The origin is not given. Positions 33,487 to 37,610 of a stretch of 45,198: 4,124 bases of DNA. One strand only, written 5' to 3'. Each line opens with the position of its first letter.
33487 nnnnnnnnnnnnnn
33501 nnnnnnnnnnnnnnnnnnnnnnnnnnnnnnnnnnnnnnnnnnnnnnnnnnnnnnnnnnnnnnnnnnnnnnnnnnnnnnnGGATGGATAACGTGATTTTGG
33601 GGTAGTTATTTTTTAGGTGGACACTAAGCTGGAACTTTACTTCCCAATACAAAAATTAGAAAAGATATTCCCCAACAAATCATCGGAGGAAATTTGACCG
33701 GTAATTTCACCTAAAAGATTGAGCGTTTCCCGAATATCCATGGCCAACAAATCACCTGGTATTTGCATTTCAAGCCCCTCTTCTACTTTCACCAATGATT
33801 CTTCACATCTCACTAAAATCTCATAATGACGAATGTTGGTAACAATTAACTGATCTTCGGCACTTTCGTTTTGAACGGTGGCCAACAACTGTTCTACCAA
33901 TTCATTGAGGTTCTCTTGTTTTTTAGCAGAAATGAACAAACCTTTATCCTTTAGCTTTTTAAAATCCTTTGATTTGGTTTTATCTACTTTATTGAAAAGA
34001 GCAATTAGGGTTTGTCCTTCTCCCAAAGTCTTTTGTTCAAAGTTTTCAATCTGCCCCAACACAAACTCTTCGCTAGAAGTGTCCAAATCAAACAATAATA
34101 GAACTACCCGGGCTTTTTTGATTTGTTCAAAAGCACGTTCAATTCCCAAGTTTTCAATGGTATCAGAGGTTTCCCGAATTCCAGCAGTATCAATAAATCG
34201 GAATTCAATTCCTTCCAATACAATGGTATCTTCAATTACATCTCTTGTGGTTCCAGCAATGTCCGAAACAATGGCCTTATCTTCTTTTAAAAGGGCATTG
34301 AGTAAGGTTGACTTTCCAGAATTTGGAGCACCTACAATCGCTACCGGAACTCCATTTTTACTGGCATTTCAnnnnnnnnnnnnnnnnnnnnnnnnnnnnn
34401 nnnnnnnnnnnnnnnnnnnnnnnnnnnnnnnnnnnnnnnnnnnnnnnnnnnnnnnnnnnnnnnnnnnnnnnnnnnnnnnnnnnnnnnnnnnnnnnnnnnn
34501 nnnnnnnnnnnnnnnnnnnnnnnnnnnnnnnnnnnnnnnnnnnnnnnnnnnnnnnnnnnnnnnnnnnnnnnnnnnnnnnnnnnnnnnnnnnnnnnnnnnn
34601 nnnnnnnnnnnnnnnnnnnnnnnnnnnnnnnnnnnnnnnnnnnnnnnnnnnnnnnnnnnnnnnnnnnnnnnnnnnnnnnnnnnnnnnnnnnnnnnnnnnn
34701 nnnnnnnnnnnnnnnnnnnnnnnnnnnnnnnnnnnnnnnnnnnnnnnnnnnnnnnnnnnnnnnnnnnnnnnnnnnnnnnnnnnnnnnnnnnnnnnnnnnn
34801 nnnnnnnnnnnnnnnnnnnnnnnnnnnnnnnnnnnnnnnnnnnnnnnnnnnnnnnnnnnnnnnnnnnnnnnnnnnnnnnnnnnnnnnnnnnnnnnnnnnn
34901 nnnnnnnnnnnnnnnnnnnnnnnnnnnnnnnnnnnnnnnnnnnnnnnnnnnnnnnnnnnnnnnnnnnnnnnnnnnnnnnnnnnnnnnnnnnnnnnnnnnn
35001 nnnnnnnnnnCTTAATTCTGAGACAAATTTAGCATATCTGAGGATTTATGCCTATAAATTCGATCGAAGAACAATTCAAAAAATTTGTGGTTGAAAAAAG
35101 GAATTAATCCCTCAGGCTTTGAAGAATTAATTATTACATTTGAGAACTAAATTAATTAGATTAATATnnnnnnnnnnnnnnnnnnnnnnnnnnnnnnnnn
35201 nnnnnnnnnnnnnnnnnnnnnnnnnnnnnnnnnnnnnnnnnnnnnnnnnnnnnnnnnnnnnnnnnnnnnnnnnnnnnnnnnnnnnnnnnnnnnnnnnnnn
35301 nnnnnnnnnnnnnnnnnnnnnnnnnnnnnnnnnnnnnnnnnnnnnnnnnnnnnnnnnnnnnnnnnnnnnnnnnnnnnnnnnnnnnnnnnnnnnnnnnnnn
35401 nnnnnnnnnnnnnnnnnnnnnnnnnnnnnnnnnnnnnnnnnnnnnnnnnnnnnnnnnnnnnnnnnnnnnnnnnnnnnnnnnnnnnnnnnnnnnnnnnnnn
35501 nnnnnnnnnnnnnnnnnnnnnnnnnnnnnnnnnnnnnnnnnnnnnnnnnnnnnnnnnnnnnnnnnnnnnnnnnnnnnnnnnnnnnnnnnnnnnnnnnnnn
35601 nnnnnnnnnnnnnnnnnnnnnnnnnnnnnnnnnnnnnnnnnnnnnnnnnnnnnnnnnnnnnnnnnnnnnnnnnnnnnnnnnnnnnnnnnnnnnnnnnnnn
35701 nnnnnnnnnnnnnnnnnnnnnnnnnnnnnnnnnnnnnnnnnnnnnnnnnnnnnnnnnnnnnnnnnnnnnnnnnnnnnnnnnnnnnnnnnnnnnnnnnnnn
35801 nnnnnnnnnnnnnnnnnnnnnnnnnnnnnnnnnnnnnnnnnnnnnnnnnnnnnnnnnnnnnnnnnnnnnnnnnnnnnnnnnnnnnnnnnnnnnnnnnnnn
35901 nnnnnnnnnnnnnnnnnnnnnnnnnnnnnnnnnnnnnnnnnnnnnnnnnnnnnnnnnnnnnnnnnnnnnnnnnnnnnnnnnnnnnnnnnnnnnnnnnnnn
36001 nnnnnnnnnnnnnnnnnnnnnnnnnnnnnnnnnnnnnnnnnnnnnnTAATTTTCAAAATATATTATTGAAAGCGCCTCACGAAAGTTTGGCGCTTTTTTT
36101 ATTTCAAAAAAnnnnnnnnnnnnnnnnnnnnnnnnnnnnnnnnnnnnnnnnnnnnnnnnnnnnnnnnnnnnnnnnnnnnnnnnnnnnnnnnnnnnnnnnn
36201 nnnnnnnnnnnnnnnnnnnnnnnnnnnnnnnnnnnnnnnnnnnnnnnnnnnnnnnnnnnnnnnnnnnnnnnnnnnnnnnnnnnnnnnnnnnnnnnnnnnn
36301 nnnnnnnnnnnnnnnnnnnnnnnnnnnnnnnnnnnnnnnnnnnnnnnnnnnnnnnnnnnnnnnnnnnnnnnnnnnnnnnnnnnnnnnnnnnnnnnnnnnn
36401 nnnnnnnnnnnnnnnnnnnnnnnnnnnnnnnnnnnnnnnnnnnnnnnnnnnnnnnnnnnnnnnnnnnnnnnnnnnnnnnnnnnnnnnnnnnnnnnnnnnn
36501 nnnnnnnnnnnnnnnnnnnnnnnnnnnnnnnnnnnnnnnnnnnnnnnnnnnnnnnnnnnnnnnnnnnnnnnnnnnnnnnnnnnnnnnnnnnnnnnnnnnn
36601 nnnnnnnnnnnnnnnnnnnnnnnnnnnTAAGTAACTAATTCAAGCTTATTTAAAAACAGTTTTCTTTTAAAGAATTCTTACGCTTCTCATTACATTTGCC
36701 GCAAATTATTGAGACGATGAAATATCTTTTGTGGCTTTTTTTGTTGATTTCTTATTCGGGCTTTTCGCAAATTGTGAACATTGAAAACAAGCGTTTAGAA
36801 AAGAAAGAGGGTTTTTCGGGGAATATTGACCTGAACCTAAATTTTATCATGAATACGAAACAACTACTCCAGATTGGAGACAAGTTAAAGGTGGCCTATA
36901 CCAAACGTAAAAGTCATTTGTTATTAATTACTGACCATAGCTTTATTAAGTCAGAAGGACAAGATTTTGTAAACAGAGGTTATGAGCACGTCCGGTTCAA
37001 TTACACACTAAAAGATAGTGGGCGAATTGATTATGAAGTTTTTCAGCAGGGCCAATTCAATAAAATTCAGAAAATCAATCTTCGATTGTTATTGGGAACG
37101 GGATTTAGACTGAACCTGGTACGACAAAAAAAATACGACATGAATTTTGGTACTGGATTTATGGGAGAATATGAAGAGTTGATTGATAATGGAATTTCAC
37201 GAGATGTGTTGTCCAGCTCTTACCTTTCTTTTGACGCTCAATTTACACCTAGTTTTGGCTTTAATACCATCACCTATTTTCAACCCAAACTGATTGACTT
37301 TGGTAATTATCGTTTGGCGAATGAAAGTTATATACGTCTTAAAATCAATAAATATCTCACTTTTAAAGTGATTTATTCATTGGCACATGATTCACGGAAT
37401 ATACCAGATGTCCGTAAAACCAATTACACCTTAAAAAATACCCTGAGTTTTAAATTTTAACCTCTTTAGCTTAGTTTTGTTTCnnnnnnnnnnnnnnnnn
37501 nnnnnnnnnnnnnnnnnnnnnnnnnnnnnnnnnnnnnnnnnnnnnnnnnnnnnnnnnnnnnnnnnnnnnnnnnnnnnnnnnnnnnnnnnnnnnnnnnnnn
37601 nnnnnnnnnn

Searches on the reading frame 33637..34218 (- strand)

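Call 50: search_protein_families(library=pfam, proteins=[window:33637-34218:-], max_evalue=0.001)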
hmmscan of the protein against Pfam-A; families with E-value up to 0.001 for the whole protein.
window:33637-34218:- (193 aa): 3 families
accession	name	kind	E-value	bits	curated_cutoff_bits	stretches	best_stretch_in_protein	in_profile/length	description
PF12631.12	MnmE_helical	-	1.4e-25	91.1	40.1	1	61-190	96-211/211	MnmE helical domain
PF01926.29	MMR_HSR1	-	2.1e-06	28.2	21.9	1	3-77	45-113/113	50S ribosome-binding GTPase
PF16897.10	MMR_HSR1_Xtn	-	0.00016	22.1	35.2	1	72-112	59-101/106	C-terminal region of MMR_HSR1 domain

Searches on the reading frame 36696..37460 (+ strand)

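Call 50: search_protein_families(library=pfam, proteins=[window:36696-37460:+], max_evalue=0.001)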
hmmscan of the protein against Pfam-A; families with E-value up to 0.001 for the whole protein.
window:36696-37460:+ (254 aa): 1 family
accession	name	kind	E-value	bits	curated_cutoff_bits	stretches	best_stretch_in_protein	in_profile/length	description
PF04338.18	DUF481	-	3.7e-15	57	21.1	1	65-254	22-210/210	Protein of unknown function, DUF481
